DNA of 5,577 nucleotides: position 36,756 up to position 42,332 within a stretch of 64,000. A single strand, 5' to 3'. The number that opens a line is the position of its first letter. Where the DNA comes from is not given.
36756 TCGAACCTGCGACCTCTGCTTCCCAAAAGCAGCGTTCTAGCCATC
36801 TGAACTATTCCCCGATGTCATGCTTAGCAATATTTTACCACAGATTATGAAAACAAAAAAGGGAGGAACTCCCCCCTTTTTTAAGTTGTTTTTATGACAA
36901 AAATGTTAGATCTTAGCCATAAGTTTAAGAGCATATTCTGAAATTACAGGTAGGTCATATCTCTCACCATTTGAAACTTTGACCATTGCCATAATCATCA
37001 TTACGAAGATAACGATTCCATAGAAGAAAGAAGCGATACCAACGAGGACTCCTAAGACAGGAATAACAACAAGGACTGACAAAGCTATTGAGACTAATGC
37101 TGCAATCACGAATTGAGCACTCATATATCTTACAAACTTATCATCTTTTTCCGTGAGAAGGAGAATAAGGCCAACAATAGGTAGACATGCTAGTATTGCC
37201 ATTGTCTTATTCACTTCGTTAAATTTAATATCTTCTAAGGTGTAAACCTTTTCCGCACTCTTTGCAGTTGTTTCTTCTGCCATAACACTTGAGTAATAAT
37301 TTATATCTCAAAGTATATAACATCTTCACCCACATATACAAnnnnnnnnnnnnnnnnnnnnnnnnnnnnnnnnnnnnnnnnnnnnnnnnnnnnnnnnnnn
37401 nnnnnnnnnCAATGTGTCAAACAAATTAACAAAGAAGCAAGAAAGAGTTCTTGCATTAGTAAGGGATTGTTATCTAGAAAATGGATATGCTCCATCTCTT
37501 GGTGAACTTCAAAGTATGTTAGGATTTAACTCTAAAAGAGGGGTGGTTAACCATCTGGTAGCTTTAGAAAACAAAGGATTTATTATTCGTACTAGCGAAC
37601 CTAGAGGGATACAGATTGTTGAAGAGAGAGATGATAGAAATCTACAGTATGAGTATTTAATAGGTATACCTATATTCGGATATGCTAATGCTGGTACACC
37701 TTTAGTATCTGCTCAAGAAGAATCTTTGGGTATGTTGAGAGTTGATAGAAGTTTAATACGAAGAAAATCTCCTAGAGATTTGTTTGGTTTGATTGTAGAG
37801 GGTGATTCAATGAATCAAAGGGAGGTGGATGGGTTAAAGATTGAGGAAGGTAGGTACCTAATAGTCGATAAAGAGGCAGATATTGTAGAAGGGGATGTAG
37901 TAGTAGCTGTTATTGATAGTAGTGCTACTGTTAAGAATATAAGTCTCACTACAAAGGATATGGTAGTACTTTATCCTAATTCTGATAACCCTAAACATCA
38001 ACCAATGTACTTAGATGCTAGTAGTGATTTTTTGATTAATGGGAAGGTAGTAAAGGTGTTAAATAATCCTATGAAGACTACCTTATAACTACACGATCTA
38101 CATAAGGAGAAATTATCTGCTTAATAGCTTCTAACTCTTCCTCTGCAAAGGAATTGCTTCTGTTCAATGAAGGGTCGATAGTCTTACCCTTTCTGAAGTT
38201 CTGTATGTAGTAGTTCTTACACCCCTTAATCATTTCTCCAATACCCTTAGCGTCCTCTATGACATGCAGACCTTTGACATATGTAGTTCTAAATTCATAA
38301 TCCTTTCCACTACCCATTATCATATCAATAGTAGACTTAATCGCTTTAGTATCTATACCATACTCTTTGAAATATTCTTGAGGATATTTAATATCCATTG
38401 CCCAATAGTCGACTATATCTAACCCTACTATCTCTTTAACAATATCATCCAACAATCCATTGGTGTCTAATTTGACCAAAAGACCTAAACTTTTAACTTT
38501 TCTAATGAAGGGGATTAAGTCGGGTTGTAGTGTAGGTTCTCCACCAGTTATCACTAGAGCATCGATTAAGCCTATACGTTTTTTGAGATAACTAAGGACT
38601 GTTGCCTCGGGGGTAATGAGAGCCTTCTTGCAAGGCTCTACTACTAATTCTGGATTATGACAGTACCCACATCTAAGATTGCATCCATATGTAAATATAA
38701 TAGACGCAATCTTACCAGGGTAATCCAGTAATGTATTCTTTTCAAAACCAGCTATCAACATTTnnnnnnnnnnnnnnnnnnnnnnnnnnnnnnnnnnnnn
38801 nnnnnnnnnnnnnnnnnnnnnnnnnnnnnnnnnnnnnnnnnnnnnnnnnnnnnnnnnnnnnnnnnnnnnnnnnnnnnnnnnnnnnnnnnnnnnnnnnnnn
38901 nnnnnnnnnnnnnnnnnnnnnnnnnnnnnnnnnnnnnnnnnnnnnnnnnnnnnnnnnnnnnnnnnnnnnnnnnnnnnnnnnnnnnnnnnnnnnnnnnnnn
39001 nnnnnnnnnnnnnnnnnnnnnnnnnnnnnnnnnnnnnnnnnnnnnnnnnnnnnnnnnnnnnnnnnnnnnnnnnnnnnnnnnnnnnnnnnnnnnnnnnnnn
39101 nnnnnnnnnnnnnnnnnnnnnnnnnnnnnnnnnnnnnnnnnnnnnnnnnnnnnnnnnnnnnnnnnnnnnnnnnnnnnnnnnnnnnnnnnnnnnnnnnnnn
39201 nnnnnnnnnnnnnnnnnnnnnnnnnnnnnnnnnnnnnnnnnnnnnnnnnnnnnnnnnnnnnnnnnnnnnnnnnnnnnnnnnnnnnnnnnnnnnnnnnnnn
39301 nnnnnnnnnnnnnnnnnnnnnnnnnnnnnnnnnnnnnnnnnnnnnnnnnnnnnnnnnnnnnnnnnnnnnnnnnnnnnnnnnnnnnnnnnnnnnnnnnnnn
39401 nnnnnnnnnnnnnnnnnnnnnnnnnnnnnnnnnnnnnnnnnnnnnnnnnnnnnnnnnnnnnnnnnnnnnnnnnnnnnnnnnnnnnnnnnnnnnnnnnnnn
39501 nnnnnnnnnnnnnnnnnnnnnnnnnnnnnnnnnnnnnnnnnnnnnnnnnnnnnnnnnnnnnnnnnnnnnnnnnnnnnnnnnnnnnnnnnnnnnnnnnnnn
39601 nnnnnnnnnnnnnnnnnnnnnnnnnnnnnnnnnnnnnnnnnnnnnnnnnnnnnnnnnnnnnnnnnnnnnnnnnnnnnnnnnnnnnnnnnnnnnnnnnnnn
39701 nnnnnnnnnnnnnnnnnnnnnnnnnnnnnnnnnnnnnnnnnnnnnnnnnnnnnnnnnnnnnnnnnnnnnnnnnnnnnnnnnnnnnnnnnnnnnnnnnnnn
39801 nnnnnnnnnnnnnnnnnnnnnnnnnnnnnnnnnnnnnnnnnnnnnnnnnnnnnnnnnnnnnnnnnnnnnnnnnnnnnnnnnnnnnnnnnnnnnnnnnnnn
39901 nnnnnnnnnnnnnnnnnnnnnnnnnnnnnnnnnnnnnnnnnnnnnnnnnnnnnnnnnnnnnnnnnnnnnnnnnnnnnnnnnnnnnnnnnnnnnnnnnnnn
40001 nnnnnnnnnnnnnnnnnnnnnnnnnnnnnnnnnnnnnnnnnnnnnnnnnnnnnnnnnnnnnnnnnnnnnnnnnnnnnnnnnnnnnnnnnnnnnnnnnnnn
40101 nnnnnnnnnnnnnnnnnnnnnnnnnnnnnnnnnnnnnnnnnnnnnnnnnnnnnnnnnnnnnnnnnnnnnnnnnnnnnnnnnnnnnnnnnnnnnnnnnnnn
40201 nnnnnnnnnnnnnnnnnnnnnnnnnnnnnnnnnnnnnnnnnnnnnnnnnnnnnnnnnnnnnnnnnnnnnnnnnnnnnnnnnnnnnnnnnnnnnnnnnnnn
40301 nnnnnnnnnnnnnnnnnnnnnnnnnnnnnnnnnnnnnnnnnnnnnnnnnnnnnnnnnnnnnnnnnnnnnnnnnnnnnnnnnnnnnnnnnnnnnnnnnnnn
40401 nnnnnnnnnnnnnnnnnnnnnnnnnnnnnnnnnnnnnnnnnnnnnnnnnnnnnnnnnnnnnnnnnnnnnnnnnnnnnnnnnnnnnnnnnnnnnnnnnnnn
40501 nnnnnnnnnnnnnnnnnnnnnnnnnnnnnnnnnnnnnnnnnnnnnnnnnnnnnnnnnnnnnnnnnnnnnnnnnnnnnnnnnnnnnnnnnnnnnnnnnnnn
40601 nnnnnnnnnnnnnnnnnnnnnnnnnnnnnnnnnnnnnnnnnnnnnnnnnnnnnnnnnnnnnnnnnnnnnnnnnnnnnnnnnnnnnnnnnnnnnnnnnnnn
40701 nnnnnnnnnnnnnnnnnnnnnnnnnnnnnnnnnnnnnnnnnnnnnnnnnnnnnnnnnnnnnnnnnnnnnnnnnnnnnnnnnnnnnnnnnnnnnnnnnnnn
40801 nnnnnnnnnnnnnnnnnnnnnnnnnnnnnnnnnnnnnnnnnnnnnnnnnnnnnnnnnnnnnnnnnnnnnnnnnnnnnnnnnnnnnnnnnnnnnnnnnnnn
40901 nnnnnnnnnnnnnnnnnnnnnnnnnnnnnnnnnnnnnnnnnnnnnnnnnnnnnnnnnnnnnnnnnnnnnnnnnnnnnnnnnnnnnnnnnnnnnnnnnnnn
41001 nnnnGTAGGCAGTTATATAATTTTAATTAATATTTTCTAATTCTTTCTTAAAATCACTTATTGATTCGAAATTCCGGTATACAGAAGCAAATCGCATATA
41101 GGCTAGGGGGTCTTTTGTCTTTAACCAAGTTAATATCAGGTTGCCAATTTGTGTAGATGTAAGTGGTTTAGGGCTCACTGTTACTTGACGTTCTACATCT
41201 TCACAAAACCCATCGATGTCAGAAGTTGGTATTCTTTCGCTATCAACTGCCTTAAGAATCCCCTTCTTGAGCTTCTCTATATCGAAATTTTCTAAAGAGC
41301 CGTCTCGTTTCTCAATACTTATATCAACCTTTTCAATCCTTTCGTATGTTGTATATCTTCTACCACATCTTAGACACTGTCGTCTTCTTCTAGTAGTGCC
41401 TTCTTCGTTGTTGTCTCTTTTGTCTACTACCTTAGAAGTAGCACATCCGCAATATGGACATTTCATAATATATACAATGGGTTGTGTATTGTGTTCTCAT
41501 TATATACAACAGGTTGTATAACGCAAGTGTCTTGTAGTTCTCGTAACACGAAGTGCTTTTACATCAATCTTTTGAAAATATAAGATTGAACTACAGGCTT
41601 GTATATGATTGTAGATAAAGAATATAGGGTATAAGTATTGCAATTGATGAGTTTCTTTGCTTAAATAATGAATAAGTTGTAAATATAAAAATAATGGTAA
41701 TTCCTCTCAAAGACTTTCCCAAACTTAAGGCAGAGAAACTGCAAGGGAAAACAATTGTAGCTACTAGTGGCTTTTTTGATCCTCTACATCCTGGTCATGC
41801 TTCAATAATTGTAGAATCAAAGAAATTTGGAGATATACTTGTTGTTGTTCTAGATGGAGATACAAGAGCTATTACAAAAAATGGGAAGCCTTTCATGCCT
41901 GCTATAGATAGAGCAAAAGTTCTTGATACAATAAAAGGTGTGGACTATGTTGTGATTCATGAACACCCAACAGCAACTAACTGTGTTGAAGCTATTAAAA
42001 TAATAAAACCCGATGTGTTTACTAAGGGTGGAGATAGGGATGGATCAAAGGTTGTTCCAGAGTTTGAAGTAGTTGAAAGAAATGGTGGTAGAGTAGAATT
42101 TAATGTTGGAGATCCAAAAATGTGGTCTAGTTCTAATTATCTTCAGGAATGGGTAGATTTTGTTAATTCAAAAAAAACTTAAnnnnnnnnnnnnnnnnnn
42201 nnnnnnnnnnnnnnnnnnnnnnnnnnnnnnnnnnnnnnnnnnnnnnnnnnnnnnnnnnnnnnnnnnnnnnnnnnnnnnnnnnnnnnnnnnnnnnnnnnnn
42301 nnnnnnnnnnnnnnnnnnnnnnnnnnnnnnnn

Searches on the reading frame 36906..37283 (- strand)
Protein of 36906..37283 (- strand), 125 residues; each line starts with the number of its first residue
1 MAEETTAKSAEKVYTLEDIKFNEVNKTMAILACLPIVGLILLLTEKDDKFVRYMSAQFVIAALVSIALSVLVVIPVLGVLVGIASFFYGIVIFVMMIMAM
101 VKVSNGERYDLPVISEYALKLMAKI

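Call 67: search_protein_families(library=pfam, proteins=[window:36906-37283:-], max_evalue=0.0001)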
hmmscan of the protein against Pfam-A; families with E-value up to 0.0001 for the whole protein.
window:36906-37283:- (125 aa): 1 family
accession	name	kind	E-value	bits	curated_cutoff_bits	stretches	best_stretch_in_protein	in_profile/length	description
PF09685.15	DUF4870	-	1.1e-08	35.5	25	1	35-114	23-103/107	Domain of unknown function (DUF4870)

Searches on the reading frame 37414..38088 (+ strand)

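Call 67: search_protein_families(library=pfam, proteins=[window:37414-38088:+], max_evalue=0.0001)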
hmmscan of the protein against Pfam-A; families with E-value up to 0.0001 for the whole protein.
window:37414-38088:+ (224 aa): 2 families
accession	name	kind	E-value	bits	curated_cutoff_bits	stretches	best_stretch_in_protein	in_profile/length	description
PF00717.28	Peptidase_S24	-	1.2e-18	67.4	23.3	1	86-213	1-116/116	Peptidase S24-like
PF01726.22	LexA_DNA_bind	-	1.7e-15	57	23.7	1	3-61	2-60/65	LexA DNA binding domain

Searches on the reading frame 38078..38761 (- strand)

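Call 68: search_protein_families(library=pfam, proteins=[window:38078-38761:-], max_evalue=0.0001)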
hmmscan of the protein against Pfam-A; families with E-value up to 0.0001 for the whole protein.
window:38078-38761:- (227 aa): 2 families
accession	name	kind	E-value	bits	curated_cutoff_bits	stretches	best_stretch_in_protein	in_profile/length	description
PF04055.27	Radical_SAM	-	8e-17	62.3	29.5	1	21-154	1-142/166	Radical SAM superfamily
PF13353.11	Fer4_12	-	2.2e-07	31.7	22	1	21-93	9-81/137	4Fe-4S single cluster domain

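Call 69: search_protein_families(library=ncbifam, proteins=[window:38078-38761:-], max_evalue=0.00001)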
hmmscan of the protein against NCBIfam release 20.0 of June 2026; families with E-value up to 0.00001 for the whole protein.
window:38078-38761:- (227 aa): 26 families (the best 25 are shown)
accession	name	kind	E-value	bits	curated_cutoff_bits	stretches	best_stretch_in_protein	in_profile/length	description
TIGR02495.1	NrdG2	equivalog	1.5e-49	168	131.15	1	3-189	2-192/193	anaerobic ribonucleoside-triphosphate reductase activating protein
TIGR04041.1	activase_YjjW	hypoth_equivalog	1.1e-19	70.9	250.2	1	53-217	96-265/276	YjjW family glycine radical enzyme activase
TIGR02493.1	PFLA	equivalog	1.3e-15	57.4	231.75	1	4-164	3-168/235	pyruvate formate-lyase-activating protein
TIGR02494.1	PFLE_PFLC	subfamily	3.2e-12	46.3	174.35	0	11-39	9-36/293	glycyl-radical enzyme activating protein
TIGR02668.1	moaA_archaeal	equivalog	7.8e-12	44.8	325.25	1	22-115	15-110/303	GTP 3',8-cyclase MoaA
TIGR03963.1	rSAM_QueE_Clost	equivalog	9e-12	45.1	260.1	1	16-166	18-168/219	putative 7-carboxy-7-deazaguanine synthase QueE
TIGR02666.1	moaA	equivalog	1.7e-11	43.7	284.05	1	24-104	17-102/336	GTP 3',8-cyclase MoaA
TIGR04317.1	W_rSAM_matur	equivalog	5.3e-11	42.2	380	1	23-155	10-143/349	tungsten cofactor oxidoreductase radical SAM maturase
NF043069.1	T4HPD_activ_SAM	equivalog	1.6e-10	40.9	425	0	3-38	4-38/299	trans-4-hydroxy-L-proline dehydratase activase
NF001199.0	PRK00164.2-1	equivalog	1.9e-09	37.1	231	1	21-111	16-106/308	GTP 3',8-cyclase MoaA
TIGR02109.1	PQQ_syn_pqqE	equivalog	5.9e-09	35.3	381.35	1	23-106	13-94/358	pyrroloquinoline quinone biosynthesis protein PqqE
NF008356.0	PRK11145.1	equivalog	9.3e-09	34.9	375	1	5-129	9-136/246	pyruvate formate lyase 1-activating protein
TIGR04349.1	rSAM_QueE_gams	hypoth_equivalog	1.8e-08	34.3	300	1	22-165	24-160/210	7-carboxy-7-deazaguanine synthase QueE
TIGR04395.1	cutC_activ_rSAM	equivalog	4.8e-08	32.6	360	0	7-39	11-42/309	choline TMA-lyase-activating enzyme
NF045702.1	rSAM_GDGT_ether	equivalog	8.3e-08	31.3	450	1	18-103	87-174/486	tetraether lipid synthase Tes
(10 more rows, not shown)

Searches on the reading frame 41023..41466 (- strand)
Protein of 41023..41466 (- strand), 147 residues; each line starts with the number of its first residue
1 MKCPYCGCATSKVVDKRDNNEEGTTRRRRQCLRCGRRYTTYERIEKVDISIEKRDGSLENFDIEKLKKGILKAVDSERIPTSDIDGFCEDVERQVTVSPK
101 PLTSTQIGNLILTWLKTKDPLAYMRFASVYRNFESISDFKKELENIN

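Call 68: search_protein_families(library=pfam, proteins=[window:41023-41466:-], max_evalue=0.0001)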
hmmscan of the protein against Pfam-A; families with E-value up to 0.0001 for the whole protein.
window:41023-41466:- (147 aa): 2 families
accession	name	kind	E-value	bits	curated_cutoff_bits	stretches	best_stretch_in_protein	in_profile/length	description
PF22811.2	Zn_ribbon_NrdR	-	1.6e-15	57.2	27.2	1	1-42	1-42/42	Transcriptional repressor NrdR-like, N-terminal domain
PF03477.21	ATP-cone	-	2.8e-14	53.9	25.8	1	50-135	2-87/88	ATP cone domain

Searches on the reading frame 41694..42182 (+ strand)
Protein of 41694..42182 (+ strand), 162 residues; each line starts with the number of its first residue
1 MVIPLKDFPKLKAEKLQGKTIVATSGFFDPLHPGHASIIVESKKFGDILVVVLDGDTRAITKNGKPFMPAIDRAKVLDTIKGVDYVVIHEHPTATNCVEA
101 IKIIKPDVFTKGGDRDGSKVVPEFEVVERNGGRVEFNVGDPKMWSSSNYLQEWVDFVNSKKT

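Call 68: search_protein_families(library=pfam, proteins=[window:41694-42182:+], max_evalue=0.0001)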
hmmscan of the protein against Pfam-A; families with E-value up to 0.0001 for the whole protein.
window:41694-42182:+ (162 aa): 1 family
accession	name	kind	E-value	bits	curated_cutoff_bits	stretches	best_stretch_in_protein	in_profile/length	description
PF01467.32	CTP_transf_like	-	4e-12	46.9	21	1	25-114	3-89/133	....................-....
